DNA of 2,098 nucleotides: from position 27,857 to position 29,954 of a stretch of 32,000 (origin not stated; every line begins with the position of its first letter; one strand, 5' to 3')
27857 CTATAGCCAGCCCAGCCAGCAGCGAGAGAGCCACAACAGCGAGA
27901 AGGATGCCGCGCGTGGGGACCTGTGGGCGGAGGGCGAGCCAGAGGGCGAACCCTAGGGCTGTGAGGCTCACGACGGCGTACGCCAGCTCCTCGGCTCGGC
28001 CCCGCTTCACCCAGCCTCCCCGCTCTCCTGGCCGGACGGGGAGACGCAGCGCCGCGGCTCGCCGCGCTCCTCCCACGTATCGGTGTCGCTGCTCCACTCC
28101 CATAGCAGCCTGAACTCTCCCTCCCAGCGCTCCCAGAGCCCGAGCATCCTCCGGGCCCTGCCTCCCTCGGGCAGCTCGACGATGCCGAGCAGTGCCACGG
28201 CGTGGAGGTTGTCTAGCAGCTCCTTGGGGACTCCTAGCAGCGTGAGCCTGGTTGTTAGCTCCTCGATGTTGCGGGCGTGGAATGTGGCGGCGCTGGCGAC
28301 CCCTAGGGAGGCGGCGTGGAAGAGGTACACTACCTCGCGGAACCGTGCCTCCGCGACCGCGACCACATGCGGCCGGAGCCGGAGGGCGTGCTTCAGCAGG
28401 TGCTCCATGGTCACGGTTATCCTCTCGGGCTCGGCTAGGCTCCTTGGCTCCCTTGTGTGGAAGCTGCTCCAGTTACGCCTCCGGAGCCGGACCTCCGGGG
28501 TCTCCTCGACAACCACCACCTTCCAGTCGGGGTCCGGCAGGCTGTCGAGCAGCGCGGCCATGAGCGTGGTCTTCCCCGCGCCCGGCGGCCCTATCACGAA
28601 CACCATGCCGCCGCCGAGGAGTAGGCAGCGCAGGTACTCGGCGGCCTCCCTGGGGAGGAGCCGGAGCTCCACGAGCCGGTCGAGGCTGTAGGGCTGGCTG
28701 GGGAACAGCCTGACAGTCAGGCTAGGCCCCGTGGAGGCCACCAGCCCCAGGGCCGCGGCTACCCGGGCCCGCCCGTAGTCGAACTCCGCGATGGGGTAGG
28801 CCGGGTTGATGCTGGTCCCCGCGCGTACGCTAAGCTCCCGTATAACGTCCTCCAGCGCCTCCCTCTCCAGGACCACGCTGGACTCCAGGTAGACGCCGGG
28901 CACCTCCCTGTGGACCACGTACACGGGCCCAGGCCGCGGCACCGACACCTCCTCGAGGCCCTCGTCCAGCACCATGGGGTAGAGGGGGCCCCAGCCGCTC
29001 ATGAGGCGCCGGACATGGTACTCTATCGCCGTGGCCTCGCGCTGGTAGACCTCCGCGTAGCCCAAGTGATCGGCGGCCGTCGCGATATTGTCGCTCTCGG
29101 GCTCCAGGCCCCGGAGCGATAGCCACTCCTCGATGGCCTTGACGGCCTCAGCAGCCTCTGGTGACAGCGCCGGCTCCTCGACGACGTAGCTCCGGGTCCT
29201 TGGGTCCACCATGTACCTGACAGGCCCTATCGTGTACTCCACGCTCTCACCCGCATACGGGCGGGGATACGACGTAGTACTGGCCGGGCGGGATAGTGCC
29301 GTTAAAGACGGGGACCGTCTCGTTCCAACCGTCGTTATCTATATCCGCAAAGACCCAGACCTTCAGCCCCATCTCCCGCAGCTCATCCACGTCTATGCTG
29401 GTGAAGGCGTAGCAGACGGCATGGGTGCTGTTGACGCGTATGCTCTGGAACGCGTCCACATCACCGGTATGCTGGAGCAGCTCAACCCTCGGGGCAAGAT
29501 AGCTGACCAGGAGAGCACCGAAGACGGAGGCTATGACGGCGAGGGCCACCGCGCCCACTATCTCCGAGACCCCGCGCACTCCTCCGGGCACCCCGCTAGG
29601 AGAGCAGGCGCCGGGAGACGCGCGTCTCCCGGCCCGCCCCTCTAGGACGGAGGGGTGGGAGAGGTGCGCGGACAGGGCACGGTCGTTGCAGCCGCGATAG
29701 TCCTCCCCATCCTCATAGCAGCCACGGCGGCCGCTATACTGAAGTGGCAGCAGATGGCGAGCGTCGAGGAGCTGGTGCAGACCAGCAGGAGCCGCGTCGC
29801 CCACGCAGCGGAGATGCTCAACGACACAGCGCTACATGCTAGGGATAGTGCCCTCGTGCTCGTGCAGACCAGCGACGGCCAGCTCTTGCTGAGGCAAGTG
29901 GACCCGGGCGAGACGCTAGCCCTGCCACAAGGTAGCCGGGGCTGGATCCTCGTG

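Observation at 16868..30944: Type IV pilus module and type IV secretion-like module in one archaeal mobile-element cluster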

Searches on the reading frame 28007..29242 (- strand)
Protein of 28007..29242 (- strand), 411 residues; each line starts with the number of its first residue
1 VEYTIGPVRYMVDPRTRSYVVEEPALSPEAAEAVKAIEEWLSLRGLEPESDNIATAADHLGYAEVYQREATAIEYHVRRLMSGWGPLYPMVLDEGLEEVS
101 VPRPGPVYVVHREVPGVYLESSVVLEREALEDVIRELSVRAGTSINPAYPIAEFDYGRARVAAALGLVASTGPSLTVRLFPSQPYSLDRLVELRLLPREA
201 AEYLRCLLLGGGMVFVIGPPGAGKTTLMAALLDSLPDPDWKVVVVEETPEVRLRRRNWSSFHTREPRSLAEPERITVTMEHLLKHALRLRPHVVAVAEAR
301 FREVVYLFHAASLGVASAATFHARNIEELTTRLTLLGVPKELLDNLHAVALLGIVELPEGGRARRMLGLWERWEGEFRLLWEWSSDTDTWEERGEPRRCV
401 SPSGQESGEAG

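Call 6: search_protein_families(library=pfam, proteins=[window:28007-29242:-], max_evalue=0.1)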
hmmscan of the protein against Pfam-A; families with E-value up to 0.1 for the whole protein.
window:28007-29242:- (411 aa): 27 families (the best 25 are shown)
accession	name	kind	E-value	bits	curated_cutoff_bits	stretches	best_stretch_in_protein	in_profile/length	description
PF00437.27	T2SSE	-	3.4e-24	85.6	24.9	1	170-345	102-267/370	Type II/IV secretion system protein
PF13671.12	AAA_33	-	2.8e-06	28.1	27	1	213-297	1-77/143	AAA domain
PF13191.12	AAA_16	-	4.9e-06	27.6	32.6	1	211-245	24-57/167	AAA ATPase domain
PF13401.12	AAA_22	-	6e-06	27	27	1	211-298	5-92/130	AAA domain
PF20720.3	nSTAND3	-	6e-05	23.2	27.2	1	212-250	18-56/155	Novel STAND NTPase 3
PF13481.12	AAA_25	-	0.00031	20.9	27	1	202-270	24-99/195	AAA domain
PF13604.12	AAA_30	-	0.00095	19.4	27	1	211-245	17-52/191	AAA domain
PF13469.12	Sulfotransfer_3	-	0.0047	17.6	27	1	214-284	2-71/216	Sulfotransferase family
PF00005.33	ABC_tran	-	0.0057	17.7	25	1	211-237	11-37/137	ABC transporter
PF13521.12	AAA_28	-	0.0058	17.3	27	1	214-247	2-30/164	AAA domain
PF02492.25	cobW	-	0.0075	16.3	20.7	1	214-245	3-35/180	CobW/HypB/UreG, nucleotide-binding domain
PF19993.5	DO-GTPase2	-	0.0076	16.4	27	1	213-235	2-24/226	Double-GTPase 2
PF03029.23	ATP_bind_1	-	0.0092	16.2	27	1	216-245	1-30/240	Conserved hypothetical ATP binding protein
PF01078.27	Mg_chelatase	-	0.0097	15.8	20.3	1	203-241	14-52/207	Magnesium chelatase, subunit ChlI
PF25199.1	nSTAND_NTPase5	-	0.011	16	34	1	213-252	43-83/145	Novel STAND NTPase 5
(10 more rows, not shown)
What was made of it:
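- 28007..29242 (-): Type IV pilus assembly ATPase, FlaI/GspE2 type, 411 aa (Pyrde_0731). Pfam T2SSE 3.4e-24 (call 6).
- Checked: ATPase 28007-29242(-): Pfam T2SSE 85.6 bits, above the 24.9 cut-off (call 6).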

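Call 19: find_homologous_proteins(query=window:28007-29242:-, max_evalue=0.001)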
Query window:28007-29242:- (411 aa): 29 proteins with E <= 0.001 among 8000 candidates.
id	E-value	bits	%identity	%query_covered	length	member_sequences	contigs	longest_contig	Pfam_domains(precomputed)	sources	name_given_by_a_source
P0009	5.7e-269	910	100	100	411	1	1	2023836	PF00437.27,PF13671.13,PF13401.13,PF13191.13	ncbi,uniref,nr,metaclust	ncbi:hypothetical protein Pyrde_0731 [Pyrodictium delaneyi]|uniref:Bacterial type II secretion syste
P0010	2.4e-239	812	88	100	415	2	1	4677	PF00437.27,PF13671.13,PF13401.13,PF13191.13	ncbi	-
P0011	4.0e-187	640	74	97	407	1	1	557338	PF00437.27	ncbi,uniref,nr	ncbi:type II/IV secretion system ATPase subunit [Pyrodictium delaneyi]|uniref:Bacterial type II secr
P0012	9.5e-165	567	67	97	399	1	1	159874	PF00437.27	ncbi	-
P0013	1.0e-67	247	41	96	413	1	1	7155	PF00437.27,PF13671.13,PF13401.13,PF13191.13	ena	-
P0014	7.4e-37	145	33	95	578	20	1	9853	PF00437.27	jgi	-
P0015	6.7e-36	142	34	89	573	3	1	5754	PF00437.27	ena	-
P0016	2.9e-32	130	32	90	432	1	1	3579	PF00437.27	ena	-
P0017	7.1e-17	80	27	67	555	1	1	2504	PF00437.27,PF00498.32,PF16697.11,PF27713.1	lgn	-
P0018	1.2e-16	79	29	67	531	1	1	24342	PF00437.27,PF00498.32,PF16697.11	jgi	jgi:pilus assembly protein CpaF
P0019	2.5e-16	78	32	73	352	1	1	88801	PF00437.27,PF13604.13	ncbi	-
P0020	1.6e-15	75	29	81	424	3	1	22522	PF00437.27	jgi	-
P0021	6.3e-15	73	28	73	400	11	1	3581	PF06414.19,PF00437.27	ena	-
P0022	1.1e-14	72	30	71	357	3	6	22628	PF06414.19,PF00437.27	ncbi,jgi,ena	jgi:pilus assembly protein CpaF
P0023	5.4e-14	70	30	76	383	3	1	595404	PF00437.27,PF00005.34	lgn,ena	-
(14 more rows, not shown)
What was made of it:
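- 28007..29242 (-): 100% identical to Pyrde_0731 (call 19).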

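Call 20: find_encoding_contigs(protein=P0011, flank=10000, max_places=3)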
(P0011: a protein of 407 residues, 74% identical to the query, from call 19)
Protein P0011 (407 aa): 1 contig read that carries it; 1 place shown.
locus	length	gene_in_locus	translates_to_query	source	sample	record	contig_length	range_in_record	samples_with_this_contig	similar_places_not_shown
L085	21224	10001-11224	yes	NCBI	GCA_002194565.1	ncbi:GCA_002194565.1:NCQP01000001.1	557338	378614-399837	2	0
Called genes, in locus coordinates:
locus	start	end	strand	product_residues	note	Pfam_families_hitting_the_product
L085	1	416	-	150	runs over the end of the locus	-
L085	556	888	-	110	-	-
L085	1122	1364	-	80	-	PF09855:Zn_ribbon_13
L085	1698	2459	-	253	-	PF13353:Fer4_12, PF04055:Radical_SAM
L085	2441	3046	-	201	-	-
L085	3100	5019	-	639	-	PF13597:NRDD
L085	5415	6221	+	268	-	PF01306:LacY_symp (weak), PF07690:MFS_1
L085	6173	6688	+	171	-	PF07690:MFS_1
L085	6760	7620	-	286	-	PF16795:Phage_integr_3 (weak)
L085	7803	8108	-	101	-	-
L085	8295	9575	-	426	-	-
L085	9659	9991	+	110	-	-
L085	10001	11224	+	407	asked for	PF00437:T2SSE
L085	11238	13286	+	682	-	-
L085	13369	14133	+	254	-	-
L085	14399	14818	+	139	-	-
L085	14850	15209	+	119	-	PF04956:TrbC (weak)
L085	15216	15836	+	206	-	-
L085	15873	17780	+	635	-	PF01935:DUF87 (weak), PF12846:AAA_10 (faint), PF19044:P-loop_TraG (faint)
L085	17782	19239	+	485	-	-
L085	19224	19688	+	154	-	-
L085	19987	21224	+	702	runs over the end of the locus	-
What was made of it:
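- In L085 the host genes nrdD and an MFS transporter lie immediately beyond the integrase, and the pilus genes lie immediately inside it (call 20).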

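Call 21: find_encoding_contigs(protein=P0012, flank=10000, max_places=3)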
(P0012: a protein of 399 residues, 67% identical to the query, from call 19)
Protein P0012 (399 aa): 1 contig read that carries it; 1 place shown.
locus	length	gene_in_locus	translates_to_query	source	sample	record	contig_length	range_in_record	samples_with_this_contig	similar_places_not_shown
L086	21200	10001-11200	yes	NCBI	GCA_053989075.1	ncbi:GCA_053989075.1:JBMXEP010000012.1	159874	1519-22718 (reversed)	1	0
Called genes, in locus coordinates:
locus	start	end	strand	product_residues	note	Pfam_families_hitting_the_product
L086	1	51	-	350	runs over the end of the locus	PF16795:Phage_integr_3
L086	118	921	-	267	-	-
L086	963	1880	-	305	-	PF13338:AbiEi_4 (weak)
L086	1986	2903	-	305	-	-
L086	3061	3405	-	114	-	-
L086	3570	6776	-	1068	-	PF13401:AAA_22 (faint), PF01935:DUF87, PF10412:TrwB_AAD_bind (faint), PF02534:T4SS-DNA_transf (weak), PF12696:TraG-D_C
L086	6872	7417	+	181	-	-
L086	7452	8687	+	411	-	-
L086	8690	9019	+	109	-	-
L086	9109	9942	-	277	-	-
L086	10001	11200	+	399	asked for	PF00437:T2SSE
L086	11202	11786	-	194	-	-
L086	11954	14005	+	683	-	-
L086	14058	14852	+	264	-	-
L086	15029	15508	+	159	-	-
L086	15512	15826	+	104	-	PF04956:TrbC (weak)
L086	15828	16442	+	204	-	-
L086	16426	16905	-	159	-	-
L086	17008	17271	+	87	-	-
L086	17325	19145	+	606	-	PF01935:DUF87 (weak), PF12846:AAA_10 (faint), PF13401:AAA_22 (faint), PF19044:P-loop_TraG (faint)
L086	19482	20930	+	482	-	-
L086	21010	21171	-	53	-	-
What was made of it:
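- On Integrative-conjugative element: An integrase is also present in L086 (call 21).
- In L086 the pilus genes sit between the VirD4-like gene and the VirB operon, with an integrase at the end (call 21).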

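Call 22: find_encoding_contigs(protein=P0013, flank=10000, max_places=3)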
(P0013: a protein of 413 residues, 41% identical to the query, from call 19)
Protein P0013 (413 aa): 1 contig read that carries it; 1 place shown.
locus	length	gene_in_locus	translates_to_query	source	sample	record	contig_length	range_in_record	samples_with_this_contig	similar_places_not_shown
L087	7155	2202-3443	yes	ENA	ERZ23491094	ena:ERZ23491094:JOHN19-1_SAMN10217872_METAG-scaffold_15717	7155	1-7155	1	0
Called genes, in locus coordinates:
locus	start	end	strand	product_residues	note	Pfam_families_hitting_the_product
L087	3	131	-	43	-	?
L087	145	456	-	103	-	-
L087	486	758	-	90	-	-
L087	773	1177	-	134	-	-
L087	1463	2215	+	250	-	-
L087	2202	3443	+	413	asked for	PF00437:T2SSE, PF13191:AAA_16 (weak), PF13401:AAA_22 (weak), PF13671:AAA_33 (weak)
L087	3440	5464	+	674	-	-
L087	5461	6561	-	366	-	-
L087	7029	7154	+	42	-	?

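Call 38: search_protein_families(library=ncbifam, proteins=[window:28007-29242:-], max_evalue=0.1)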
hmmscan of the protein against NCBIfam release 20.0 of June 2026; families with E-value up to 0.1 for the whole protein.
window:28007-29242:- (411 aa): 45 families (the best 25 are shown)
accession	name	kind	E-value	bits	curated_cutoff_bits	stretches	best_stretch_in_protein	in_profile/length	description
NF058587.1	archaellum_moto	equivalog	1.7e-42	145.9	550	1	44-368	107-429/527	archaellum flagellar ATPase motor FlaI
TIGR03819.1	heli_sec_ATPase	hypoth_equivalog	1e-35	123.5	373.15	1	44-338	12-302/340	TadA family conjugal transfer-associated ATPase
NF053672.1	bindosome_BasE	exception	3.6e-27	95.3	1000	1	59-380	114-438/512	bindosome assembly system ATPase subunit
TIGR02782.1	TrbB_P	equivalog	3.2e-19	69.4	304.55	1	125-336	49-255/303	P-type conjugative transfer ATPase TrbB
TIGR02788.1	VirB11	equivalog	6.6e-18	64.8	249.95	1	199-338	132-267/308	P-type DNA transfer ATPase VirB11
NF010469.0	PRK13894.1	subfamily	4e-17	62.5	508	1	134-336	71-267/320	conjugal transfer ATPase TrbB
NF041000.1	ATPase_ComGA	equivalog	4e-14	52.2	300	1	173-349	94-259/267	competence type IV pilus ATPase ComGA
NF010407.0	PRK13833.1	subfamily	5.8e-13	49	499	1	125-336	57-262/323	conjugal transfer protein TrbB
NF010425.0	PRK13851.1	equivalog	3e-11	42.8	461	1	202-325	153-272/344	type IV secretion system protein VirB11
TIGR01420.1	pilT_fam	subfamily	4.7e-10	39.2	319.1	1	208-333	119-239/343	PilT/PilU family type 4a pilus ATPase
TIGR02525.1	plasmid_TraJ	equivalog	7e-10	38.4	368.3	1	174-355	119-289/372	plasmid transfer ATPase TraJ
NF007755.0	PRK10436.1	equivalog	8.5e-10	37.9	617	1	167-343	176-342/465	type II secretion system protein GspE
TIGR02538.1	type_IV_pilB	equivalog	1.5e-09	37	675.65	1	174-340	280-436/564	type IV-A pilus assembly ATPase PilB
NF010475.0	PRK13900.1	equivalog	4.9e-08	32.4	389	1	198-326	147-272/333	type IV secretion system ATPase VirB11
TIGR02533.1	type_II_gspE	equivalog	1.2e-07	30.8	630.25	1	171-343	204-366/486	type II secretion system ATPase GspE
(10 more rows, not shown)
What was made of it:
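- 28007..29242 (-): NCBIfam FlaI 1.7e-42 and TadA conjugal-transfer-associated 1e-35 (call 38).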

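Call 77: find_encoding_contigs(protein=P0014, flank=10000, max_places=4)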
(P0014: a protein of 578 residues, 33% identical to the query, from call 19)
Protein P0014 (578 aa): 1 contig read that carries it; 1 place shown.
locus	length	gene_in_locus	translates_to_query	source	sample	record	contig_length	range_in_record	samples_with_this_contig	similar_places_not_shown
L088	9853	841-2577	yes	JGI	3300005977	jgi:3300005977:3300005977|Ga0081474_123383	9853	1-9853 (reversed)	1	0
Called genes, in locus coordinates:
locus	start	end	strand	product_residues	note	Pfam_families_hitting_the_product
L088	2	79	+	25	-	?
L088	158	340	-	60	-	-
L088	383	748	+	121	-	-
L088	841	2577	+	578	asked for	PF00437:T2SSE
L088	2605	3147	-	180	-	-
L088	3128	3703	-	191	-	-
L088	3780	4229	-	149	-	-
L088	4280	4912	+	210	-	-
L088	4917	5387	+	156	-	-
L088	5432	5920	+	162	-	-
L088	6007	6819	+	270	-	-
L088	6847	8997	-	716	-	PF10412:TrwB_AAD_bind (faint), PF12696:TraG-D_C (weak)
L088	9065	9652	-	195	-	PF01850:PIN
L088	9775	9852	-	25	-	?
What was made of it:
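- In L088 the next-closest ATPase relative lies 4 kb from a TraG/VirD4-like gene (call 77). In L088 a related ATPase lies near VirD4 with no adjacent large platform gene called (call 77).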

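Call 78: find_encoding_contigs(protein=P0015, flank=10000, max_places=3)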
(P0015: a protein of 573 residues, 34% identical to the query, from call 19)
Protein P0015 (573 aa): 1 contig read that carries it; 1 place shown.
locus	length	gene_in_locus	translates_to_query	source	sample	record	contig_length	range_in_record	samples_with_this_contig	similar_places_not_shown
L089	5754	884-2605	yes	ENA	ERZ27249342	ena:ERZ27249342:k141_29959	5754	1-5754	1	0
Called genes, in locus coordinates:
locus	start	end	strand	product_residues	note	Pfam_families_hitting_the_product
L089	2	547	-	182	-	?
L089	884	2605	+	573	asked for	PF00437:T2SSE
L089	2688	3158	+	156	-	-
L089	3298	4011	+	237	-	PF02481:DNA_processg_A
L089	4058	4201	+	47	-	-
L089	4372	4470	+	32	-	-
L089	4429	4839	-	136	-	PF07282:Cas12f1-like_TNB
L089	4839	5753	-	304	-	?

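Call 80: search_solved_structures(query=window:28007-29242:-, max_evalue=0.001)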
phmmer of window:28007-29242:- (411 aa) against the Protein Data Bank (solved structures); distinct sequences matched with E-value up to 0.001: 26.
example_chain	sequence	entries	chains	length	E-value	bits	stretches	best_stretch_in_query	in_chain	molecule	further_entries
4ii7_A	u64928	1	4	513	1e-32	116.8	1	73-365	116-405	FlaI ATPase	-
2oap_1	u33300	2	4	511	2.9e-32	115.3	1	19-353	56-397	Type II secretion system protein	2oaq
4ihq_A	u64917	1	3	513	6.8e-32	114.1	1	73-365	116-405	FlaI ATPase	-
8rkd_E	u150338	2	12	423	3e-18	69.2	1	81-334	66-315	Pilus assembly ATPase CpaF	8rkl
8rjf_A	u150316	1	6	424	3e-18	69.2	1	81-334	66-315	Pilus assembly ATPase CpaF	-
9e24_A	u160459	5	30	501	4.6e-18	68.5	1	81-334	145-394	CpaF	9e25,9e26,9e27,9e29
2gza_A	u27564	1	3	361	3.7e-12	49.1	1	196-336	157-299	Type IV secretion system protein VirB11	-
5fl3_A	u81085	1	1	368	1e-06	31.2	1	195-328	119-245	PILI RETRACTION PROTEIN PILT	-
10my_A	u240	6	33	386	1.7e-06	30.5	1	185-344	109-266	PilT/PilU family type 4a pilus ATPase | Twitching motility protein PilT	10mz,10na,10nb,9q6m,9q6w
6ojx_A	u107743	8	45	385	7.5e-06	28.3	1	183-332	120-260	Twitching motility pilus retraction ATPase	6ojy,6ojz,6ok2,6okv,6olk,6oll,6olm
3jvu_A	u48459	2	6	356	1.9e-05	27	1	209-330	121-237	Twitching mobility protein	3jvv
5zfq_A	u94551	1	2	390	3.9e-05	26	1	211-333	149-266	Twitching motility pilus retraction protein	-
1p9r_A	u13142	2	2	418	7.4e-05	25.1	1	166-344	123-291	General secretion pathway protein E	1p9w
6bge_A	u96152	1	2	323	9e-05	24.8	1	208-340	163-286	VirB11-like protein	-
1g6o_A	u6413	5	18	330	9.5e-05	24.7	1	208-340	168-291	CAG-ALPHA | virB11 homolog | Cag-alfa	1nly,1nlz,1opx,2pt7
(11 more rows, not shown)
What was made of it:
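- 28007..29242 (-): PDB FlaI 1e-32, afGspE 3e-32, CpaF 3e-18, VirB11 4e-12 (call 80).
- On Archaeal type IV pilus (type IV filament) assembly system: PDB FlaI 1e-32 and afGspE 3e-32 (call 80).
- The ATPase is much closer to FlaI/GspE2 than to VirB11 (1e-32 against 4e-12, call 80).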

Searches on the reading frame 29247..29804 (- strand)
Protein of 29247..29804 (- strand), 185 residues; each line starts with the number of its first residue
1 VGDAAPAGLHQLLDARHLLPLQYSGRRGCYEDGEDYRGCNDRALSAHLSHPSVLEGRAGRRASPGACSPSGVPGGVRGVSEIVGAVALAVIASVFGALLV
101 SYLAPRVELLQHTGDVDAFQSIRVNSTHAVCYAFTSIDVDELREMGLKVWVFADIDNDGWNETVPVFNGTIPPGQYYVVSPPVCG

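Call 6: search_protein_families(library=pfam, proteins=[window:29247-29804:-], max_evalue=0.1)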
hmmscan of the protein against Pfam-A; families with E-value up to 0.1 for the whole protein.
window:29247-29804:- (185 aa): 1 family
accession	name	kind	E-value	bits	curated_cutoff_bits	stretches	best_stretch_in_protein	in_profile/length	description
PF20022.4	VMAP-M19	-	0.0097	16.5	27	0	141-176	36-69/115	vWA-MoxR associated protein middle region 19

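Call 38: search_protein_families(library=ncbifam, proteins=[window:29247-29804:-], max_evalue=0.1)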
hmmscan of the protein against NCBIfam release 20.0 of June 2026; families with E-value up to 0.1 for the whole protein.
window:29247-29804:- (185 aa): 2 families
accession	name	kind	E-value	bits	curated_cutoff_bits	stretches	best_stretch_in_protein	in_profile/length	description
NF046073.1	UpsA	equivalog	0.00085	19.5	130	1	77-176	2-97/136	pilin subunit UpsA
NF007874.0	PRK10578.1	equivalog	0.022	14.4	326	1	84-168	118-201/207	hypothetical protein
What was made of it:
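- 29247..29579 (-): Small pilin A (110 aa), class III signal MRG|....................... Weak NCBIfam UpsA hit at 8.5e-4 (call 38).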
